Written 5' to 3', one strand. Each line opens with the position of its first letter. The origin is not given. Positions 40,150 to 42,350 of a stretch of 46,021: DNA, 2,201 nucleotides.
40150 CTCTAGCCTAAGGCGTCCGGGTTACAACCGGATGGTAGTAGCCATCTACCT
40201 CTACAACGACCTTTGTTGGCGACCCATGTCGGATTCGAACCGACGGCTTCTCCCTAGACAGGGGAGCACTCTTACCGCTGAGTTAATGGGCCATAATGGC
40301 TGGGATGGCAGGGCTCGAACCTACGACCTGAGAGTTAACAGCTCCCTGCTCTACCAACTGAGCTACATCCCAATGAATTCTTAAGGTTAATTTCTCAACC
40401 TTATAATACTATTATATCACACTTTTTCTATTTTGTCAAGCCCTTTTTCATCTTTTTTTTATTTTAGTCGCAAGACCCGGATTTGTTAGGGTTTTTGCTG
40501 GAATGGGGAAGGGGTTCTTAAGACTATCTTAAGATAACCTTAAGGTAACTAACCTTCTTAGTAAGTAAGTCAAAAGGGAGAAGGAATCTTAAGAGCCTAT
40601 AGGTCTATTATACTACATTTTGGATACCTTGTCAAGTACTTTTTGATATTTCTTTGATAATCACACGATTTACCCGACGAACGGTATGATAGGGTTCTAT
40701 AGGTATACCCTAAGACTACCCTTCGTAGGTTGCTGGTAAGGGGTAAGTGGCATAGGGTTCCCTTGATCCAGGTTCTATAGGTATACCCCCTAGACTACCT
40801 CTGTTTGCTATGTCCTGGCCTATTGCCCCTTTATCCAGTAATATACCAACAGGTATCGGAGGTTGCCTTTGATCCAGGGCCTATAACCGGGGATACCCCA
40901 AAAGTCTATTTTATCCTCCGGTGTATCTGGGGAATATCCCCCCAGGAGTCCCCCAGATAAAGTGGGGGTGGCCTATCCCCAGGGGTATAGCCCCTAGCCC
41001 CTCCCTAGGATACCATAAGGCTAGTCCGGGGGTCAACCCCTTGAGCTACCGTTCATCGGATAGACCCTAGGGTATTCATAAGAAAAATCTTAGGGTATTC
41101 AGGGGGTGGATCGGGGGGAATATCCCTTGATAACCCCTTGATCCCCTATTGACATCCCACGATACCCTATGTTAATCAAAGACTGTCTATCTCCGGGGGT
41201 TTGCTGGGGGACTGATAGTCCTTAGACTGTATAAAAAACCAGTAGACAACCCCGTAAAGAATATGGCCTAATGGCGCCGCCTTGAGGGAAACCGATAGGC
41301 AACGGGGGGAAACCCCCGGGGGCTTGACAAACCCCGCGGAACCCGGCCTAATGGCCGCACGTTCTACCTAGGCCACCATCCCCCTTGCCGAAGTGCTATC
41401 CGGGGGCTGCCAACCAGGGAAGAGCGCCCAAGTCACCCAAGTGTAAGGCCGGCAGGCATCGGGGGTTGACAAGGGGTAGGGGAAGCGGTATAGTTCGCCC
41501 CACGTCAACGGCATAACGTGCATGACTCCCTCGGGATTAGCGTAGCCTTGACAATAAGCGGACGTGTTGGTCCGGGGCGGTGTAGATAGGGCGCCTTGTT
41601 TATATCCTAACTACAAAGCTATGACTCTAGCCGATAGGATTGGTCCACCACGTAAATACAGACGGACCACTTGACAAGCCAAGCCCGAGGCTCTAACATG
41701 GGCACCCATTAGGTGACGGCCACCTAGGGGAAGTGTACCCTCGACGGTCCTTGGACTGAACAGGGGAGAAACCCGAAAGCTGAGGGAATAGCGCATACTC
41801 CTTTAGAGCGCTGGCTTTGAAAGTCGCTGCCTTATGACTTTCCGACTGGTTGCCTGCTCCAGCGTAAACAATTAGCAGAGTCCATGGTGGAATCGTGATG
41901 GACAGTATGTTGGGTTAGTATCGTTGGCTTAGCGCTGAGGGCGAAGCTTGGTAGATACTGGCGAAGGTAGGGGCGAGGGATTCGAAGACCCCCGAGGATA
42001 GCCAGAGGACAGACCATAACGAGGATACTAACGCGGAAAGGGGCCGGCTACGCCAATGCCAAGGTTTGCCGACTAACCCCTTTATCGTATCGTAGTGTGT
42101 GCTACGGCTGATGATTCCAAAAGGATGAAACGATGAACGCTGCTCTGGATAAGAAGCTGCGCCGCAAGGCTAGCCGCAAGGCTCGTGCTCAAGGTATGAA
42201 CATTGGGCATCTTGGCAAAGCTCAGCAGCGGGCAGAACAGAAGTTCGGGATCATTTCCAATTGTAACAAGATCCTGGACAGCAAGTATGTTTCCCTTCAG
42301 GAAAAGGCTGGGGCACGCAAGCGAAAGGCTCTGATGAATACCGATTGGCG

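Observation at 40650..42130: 1.5-kb ORF-free repeat-rich region between the two arms: candidate origin, packaging and terminus region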

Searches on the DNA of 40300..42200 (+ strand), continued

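Call 41: get_annotated_region(hit=H22, flank=300)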
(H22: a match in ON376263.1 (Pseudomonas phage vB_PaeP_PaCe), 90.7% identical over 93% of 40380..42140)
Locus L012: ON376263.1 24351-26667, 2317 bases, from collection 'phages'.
description: Pseudomonas phage vB_PaeP_PaCe, complete genome.
organism: Pseudomonas phage vB_PaeP_PaCe (NCBI taxid 2939766)
taxonomy: Viruses; Duplodnaviria; Heunggongvirae; Uroviricota; Caudoviricetes; Bruynoghevirus
host: Pseudomonas aeruginosa PAO1; source: wastewater; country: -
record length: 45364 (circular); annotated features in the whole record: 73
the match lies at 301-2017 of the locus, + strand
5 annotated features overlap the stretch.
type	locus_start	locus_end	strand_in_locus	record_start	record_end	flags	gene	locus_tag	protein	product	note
tRNA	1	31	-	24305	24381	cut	-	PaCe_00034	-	tRNA-Pro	-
tRNA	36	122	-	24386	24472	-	-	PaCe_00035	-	tRNA-Tyr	-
tRNA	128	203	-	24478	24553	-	-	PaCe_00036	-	tRNA-Asp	-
tRNA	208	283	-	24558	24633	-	-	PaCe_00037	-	tRNA-Asn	-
CDS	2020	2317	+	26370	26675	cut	-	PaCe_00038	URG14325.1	hypothetical protein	phrog_14276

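Call 42: get_annotated_region(hit=H26, flank=300)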
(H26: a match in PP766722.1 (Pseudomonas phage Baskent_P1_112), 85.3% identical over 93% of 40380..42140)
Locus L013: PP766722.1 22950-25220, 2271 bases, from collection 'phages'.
description: Pseudomonas phage Baskent_P1_112, complete genome.
organism: Pseudomonas phage Baskent_P1_112 (NCBI taxid 3145032)
taxonomy: Viruses; Duplodnaviria; Heunggongvirae; Uroviricota; Caudoviricetes; Bruynoghevirus
host: Pseudomonas aeruginosa; source: Seyhan River; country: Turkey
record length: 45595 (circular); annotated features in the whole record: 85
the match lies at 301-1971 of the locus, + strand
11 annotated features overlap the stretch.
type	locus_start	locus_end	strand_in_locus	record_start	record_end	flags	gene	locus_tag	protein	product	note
CDS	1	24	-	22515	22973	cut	-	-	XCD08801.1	terminase small subunit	-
tRNA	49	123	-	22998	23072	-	-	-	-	tRNA-Pro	-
tRNA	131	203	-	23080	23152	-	-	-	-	tRNA-Asp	-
CDS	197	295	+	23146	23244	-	-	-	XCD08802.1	hypothetical protein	-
tRNA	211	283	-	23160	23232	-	-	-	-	tRNA-Asn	-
CDS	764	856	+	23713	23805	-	-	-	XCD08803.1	hypothetical protein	-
CDS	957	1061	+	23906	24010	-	-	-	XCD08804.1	hypothetical protein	-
CDS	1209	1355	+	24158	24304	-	-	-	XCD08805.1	hypothetical protein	-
CDS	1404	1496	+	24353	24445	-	-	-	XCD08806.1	hypothetical protein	-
CDS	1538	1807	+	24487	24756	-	-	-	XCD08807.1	hypothetical protein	-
CDS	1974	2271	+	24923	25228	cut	-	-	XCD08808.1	hypothetical protein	-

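Call 43: get_annotated_region(hit=H31, flank=300)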
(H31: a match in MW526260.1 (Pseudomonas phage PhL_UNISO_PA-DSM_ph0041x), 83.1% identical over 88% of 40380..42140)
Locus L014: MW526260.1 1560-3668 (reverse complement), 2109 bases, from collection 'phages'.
description: Pseudomonas phage PhL_UNISO_PA-DSM_ph0041x, complete genome.
organism: Pseudomonas phage PhL_UNISO_PA-DSM_ph0041x (NCBI taxid 2812901)
taxonomy: Viruses; Duplodnaviria; Heunggongvirae; Uroviricota; Caudoviricetes; Bruynoghevirus
host: Pseudomonas aeruginosa DSM 19880; source: hospital sewage water; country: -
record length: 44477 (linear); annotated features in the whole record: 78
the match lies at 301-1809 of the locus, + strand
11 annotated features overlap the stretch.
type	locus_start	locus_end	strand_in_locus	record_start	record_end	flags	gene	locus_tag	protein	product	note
CDS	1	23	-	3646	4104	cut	-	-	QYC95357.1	baseplate central spike complex protein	Baseplate central spike complex protein gp5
tRNA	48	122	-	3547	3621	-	-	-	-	tRNA-Pro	-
tRNA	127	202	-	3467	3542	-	-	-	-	tRNA-Asp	-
tRNA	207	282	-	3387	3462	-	-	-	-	tRNA-Asn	-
CDS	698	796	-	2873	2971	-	-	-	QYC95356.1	hypothetical protein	-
CDS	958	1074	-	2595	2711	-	-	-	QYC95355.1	hypothetical protein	-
CDS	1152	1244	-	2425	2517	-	-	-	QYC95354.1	hypothetical protein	-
CDS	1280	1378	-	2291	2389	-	-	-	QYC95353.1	hypothetical protein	-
CDS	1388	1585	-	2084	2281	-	-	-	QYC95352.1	hypothetical protein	-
CDS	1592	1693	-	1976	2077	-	-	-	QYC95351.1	hypothetical protein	-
CDS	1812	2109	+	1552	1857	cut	-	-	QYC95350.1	repressor protein cI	-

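Call 44: get_annotated_region(hit=H2, flank=300)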
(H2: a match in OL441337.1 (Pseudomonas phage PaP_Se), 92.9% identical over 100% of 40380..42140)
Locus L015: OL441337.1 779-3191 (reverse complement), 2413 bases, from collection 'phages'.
description: Pseudomonas phage PaP_Se, complete genome.
organism: Pseudomonas phage PaP_Se (NCBI taxid 2894352)
taxonomy: Viruses; Duplodnaviria; Heunggongvirae; Uroviricota; Caudoviricetes; Bruynoghevirus
host: Pseudomonas aeruginosa; source: clinical patient; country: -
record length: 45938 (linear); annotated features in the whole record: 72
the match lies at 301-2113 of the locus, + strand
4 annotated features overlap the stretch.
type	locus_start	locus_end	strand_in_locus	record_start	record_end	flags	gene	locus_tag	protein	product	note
tRNA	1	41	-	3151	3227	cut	-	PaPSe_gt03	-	tRNA-Pro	codon recognized: CCA; label: PaP_Se_gt03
tRNA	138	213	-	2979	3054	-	-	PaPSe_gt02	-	tRNA-Asp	codon recognized: GAC; label: PaP_Se_gt02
tRNA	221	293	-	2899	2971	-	-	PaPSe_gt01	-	tRNA-Asn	codon recognized: AAC; label: PaP_Se_gt01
CDS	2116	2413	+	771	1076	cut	-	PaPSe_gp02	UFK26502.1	hypothetical protein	-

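Call 51: search_dna_similar(query=window:41700-42132:+, collection=phages, mode=distant, max_rows=60, rows=spread, max_evalue=0.01)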
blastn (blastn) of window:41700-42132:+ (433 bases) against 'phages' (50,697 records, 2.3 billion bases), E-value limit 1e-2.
Records with a match: 73; places in all: 77; records where one place covers at least 80% of the query: 68.
Best place of each record, by identity: 95-99% 4; 90-95% 32; 80-90% 37.
By first word of the organism name: Pseudomonas 73.
By host as written in the record: Pseudomonas aeruginosa 25; Pseudomonas aeruginosa PAO1 14; - 10; Pseudomonas sp. 6; Pseudomonas aeruginosa strain PAO1 deltafliF 4; Pseudomonas aeruginosa ATCC 27853 3; Pseudomonas aeruginosa 7-61-29 1; Pseudomonas aeruginosa BWKH55 1; and 9 more.
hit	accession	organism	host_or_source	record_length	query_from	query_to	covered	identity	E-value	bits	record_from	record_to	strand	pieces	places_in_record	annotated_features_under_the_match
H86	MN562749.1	Pseudomonas phage U47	Pseudomonas aeruginosa PAO1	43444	1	433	100%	97.5%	0e+0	732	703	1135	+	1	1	none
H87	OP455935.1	Pseudomonas phage Ka1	Baikal Lake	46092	1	433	100%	97.5%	0e+0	732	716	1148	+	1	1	none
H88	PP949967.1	Pseudomonas phage KV2023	Pseudomonas aeruginosa ATCC 27853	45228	1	433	100%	96.3%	0e+0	708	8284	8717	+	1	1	hypothetical protein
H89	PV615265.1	Pseudomonas phage vB_Pae_1KM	Pseudomonas aeruginosa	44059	1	433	100%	95.0%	0e+0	673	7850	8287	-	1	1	hypothetical protein (x3)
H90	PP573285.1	Pseudomonas phage vB_PaeP_SIIA-P2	Pseudomonas aeruginosa 7-61-29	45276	1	433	100%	94.9%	0e+0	681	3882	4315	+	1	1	none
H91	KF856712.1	Pseudomonas phage phiIBB-PAA2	Pseudomonas aeruginosa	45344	1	433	100%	94.7%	0e+0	676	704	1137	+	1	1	none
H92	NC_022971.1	Pseudomonas phage phiIBB-PAA2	Pseudomonas aeruginosa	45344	1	433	100%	94.7%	0e+0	676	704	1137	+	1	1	none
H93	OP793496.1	Pseudomonas phage vB_PseudoP-SA22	Pseudomonas aeruginosa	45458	1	433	100%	94.5%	0e+0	672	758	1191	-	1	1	none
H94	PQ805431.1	Pseudomonas phage MME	Pseudomonas aeruginosa ATCC 27853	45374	1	433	100%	94.0%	0e+0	663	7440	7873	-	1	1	none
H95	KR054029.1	Pseudomonas phage DL54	Pseudomonas aeruginosa PAO1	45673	1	433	100%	94.0%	0e+0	663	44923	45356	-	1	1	none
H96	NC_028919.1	Pseudomonas phage DL54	Pseudomonas aeruginosa PAO1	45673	1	433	100%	94.0%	0e+0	663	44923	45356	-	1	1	none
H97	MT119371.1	Pseudomonas phage oldone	Pseudomonas aeruginosa PAO1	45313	1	433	100%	93.8%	0e+0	658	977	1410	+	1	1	none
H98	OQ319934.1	Pseudomonas phage bmx-p1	Pseudomonas aeruginosa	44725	1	433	100%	93.6%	0e+0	652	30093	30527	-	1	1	hypothetical protein (x3)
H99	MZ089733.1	Pseudomonas phage PSA16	wastewater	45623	1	433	100%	93.3%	0e+0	645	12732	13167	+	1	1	hypothetical protein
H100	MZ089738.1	Pseudomonas phage PSA31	wastewater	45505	1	433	100%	93.3%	0e+0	645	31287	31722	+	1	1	hypothetical protein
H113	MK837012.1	Pseudomonas virus Pa223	Pseudomonas aeruginosa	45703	1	433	100%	90.5%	1e-166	590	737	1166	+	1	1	none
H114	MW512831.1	Pseudomonas phage AUS034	Pseudomonas aeruginosa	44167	1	433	100%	89.9%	9e-162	574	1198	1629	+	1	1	record has no annotation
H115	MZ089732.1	Pseudomonas phage PSA13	wastewater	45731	1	433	100%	85.5%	5e-133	479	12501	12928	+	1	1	none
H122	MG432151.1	Pseudomonas phage Delta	Pseudomonas aeruginosa PA-4U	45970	1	433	100%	84.3%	5e-127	460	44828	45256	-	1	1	none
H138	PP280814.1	Pseudomonas phage KG853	Pseudomonas aeruginosa ATCC 27853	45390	2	433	100%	83.8%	1e-127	462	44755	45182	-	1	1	hypothetical protein (x2)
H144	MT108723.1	Pseudomonas phage Epa1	Pseudomonas sp.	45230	1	275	64%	80.1%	1e-64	251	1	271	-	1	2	none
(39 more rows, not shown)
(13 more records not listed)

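Call 55: search_rna_families(source=window, start=41690, end=42145, threshold=evalue, max_evalue=10, show_alignments=3)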
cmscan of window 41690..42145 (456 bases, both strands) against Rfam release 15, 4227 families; matches with E-value up to 10: 1.
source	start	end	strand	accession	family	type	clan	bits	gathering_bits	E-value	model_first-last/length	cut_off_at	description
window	42110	42131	-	RF01338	CRISPR-DR25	Gene; CRISPR;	CL00014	15.3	36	4.8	1-25/25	no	CRISPR RNA direct repeat element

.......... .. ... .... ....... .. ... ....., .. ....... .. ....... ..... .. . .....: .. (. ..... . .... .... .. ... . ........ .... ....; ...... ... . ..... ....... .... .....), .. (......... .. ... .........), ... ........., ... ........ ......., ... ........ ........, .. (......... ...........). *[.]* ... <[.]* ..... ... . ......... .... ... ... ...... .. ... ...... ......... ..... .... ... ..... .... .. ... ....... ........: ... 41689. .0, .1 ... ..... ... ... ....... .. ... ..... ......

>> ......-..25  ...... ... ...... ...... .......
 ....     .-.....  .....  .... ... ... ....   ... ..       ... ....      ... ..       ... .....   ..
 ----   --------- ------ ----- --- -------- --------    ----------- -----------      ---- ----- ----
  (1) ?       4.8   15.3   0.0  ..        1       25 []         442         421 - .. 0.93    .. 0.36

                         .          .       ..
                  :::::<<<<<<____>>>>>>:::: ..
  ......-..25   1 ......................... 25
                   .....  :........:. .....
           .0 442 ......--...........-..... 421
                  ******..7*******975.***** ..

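Call 58: get_annotated_region(hit=H113, flank=120)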
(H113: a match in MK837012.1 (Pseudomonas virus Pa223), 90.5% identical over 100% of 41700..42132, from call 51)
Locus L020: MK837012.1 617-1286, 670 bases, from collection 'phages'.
description: Pseudomonas virus Pa223, complete genome.
organism: Pseudomonas virus Pa223 (NCBI taxid 2590840)
taxonomy: Viruses; Duplodnaviria; Heunggongvirae; Uroviricota; Caudoviricetes; Bruynoghevirus
host: Pseudomonas aeruginosa; source: -; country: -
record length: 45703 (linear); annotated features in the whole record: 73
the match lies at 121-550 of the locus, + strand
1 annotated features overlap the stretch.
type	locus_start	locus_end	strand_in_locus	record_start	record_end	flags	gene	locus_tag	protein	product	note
CDS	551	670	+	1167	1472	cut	-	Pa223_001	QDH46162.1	hypothetical protein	-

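Call 59: get_annotated_region(hit=H114, flank=120)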
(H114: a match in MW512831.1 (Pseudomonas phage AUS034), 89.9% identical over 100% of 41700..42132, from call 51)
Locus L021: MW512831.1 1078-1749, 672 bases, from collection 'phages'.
description: UNVERIFIED: Pseudomonas phage AUS034, partial genome.
organism: Pseudomonas phage AUS034 (NCBI taxid 2814691)
taxonomy: Viruses; Duplodnaviria; Heunggongvirae; Uroviricota; Caudoviricetes; Bruynoghevirus
host: Pseudomonas aeruginosa; source: activated sludge, Pinkenba; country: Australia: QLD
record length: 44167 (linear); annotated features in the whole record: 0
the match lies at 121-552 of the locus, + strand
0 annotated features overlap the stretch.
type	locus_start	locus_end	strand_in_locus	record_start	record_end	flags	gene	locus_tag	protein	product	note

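Call 60: get_annotated_region(hit=H115, flank=120)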
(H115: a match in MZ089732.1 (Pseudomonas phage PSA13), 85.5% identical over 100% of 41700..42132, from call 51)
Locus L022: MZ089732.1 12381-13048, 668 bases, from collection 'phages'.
description: Pseudomonas phage PSA13, partial genome.
organism: Pseudomonas phage PSA13 (NCBI taxid 2833431)
taxonomy: Viruses; Duplodnaviria; Heunggongvirae; Uroviricota; Caudoviricetes; Bruynoghevirus
host: -; source: wastewater; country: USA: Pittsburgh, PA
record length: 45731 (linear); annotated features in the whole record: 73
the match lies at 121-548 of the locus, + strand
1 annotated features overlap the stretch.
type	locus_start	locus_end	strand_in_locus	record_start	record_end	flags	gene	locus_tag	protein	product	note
CDS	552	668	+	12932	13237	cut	-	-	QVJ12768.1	hypothetical protein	-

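Call 61: get_annotated_region(hit=H122, flank=120)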
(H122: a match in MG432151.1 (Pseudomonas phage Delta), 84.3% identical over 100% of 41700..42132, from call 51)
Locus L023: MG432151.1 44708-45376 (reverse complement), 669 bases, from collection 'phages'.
description: Pseudomonas phage Delta, complete genome.
organism: Pseudomonas phage Delta (NCBI taxid 2053681)
taxonomy: Viruses; Duplodnaviria; Heunggongvirae; Uroviricota; Caudoviricetes; Bruynoghevirus
host: Pseudomonas aeruginosa PA-4U; source: wastewater; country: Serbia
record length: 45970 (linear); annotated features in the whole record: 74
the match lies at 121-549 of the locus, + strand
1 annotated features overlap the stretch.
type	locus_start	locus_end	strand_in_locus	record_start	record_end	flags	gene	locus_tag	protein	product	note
CDS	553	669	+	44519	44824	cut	-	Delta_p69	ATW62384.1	hypothetical protein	-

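Call 62: get_annotated_region(hit=H144, flank=400)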
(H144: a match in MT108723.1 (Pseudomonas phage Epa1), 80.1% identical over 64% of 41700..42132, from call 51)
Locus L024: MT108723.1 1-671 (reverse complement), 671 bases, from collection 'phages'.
description: Pseudomonas phage Epa1, complete genome.
organism: Pseudomonas phage Epa1 (NCBI taxid 2719568)
taxonomy: Viruses; Duplodnaviria; Heunggongvirae; Uroviricota; Caudoviricetes; Bruynoghevirus; Bruynoghevirus PaP3
host: Pseudomonas sp.; source: -; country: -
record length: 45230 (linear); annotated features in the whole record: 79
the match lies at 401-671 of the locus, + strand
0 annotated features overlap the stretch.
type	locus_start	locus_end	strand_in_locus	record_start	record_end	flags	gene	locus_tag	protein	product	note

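Call 63: get_annotated_region(hit=H88, flank=120)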
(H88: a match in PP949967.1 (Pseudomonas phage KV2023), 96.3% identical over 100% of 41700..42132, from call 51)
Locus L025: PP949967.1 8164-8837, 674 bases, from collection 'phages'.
description: Pseudomonas phage KV2023, complete genome.
organism: Pseudomonas phage KV2023 (NCBI taxid 3234047)
taxonomy: Viruses; Duplodnaviria; Heunggongvirae; Uroviricota; Caudoviricetes; Bruynoghevirus
host: Pseudomonas aeruginosa ATCC 27853; source: cow dung; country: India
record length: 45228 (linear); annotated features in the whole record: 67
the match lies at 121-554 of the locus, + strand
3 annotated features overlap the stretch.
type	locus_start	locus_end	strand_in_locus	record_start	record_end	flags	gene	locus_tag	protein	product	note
CDS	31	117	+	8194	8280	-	-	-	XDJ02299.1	hypothetical protein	ORF5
CDS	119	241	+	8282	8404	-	-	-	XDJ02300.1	hypothetical protein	ORF25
CDS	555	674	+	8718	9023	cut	-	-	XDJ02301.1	hypothetical protein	ORF48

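Call 64: get_annotated_region(hit=H96, flank=120)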
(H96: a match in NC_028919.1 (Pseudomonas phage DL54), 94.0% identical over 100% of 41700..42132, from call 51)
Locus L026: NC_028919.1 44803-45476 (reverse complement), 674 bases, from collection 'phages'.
description: Pseudomonas phage DL54, complete genome.
organism: Pseudomonas phage DL54 (NCBI taxid 1640969)
taxonomy: Viruses; Duplodnaviria; Heunggongvirae; Uroviricota; Caudoviricetes; Bruynoghevirus
host: Pseudomonas aeruginosa PAO1; source: -; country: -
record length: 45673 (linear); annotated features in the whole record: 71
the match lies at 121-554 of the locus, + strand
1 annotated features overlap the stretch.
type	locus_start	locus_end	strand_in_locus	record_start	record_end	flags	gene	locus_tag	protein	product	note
CDS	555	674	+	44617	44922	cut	-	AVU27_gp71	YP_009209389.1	hypothetical protein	-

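Call 65: get_annotated_region(hit=H138, flank=120)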
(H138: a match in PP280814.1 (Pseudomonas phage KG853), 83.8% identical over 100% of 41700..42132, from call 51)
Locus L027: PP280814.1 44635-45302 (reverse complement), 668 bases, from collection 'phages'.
description: Pseudomonas phage KG853, complete genome.
organism: Pseudomonas phage KG853 (NCBI taxid 3119561)
taxonomy: Viruses; Duplodnaviria; Heunggongvirae; Uroviricota; Caudoviricetes; Bruynoghevirus
host: Pseudomonas aeruginosa ATCC 27853; source: -; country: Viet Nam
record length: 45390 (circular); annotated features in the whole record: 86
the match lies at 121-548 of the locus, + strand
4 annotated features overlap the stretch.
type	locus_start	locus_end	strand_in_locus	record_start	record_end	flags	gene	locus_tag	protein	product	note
CDS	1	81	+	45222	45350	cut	-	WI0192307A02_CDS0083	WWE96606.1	hypothetical protein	-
CDS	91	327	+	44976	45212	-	-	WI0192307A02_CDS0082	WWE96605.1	hypothetical protein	-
CDS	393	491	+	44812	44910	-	-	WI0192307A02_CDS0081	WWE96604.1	hypothetical protein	-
CDS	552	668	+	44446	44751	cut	-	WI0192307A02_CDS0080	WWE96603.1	hypothetical protein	-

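Call 96: build_rna_model(alignment_id=A5)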
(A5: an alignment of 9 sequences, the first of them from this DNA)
Model R1 built from alignment A5 (9 sequences, 134 columns); structure: RNAalifold consensus.
model positions 133; base pairs 32; branch points 1; effective number of sequences 0.83; information 0.591 bits per position. Calibrated on 0.2 Mb of random sequence (short: E-values are rough).
structure used (alignment columns):
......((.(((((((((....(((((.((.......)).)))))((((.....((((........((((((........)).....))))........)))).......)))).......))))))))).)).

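Call 97: search_with_rna_model(model_id=R1, sources=[window, L003, L004, L005, L006, L008, L009, L028, L029, L030, L024, L002], max_evalue=10, filters=off)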
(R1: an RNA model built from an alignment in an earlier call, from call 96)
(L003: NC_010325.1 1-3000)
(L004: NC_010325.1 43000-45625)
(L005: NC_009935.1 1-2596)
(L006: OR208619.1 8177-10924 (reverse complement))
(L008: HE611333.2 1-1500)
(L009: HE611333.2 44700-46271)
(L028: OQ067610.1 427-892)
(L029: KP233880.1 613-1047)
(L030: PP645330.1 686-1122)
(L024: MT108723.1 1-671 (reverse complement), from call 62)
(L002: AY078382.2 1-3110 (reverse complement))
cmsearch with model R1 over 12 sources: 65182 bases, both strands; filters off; matches with E-value up to 10: 20.
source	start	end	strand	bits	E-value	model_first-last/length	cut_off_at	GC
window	41905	42036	+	162.9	6.4e-34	1-133/133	no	0.55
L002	2968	3098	+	160.3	2.4e-33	1-133/133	no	0.56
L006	1717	1844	+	54.3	4.1e-10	1-133/133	no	0.57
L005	1561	1688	+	52.8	9.1e-10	1-133/133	no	0.55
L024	603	667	+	30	8.8e-05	1-133/133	no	0.52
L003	113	261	+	15.9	0.11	1-133/133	no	0.49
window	31766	31878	+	10.9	1.4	1-133/133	no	0.48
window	12795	12876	-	10.7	1.6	1-133/133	no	0.49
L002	2173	2321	+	10.5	1.7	1-133/133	no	0.49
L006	904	1027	+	9.8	2.4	1-133/133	no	0.62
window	13422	13472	+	9.4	2.9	1-133/133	no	0.49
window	22742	22825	-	8.8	3.9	1-133/133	no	0.56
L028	44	129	-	8.7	4.3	1-133/133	no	0.53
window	22354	22388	-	8.5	4.6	1-133/133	no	0.46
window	33778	33835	-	8.4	4.9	1-133/133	no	0.59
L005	1711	1751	-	7.6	7.2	1-133/133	no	0.41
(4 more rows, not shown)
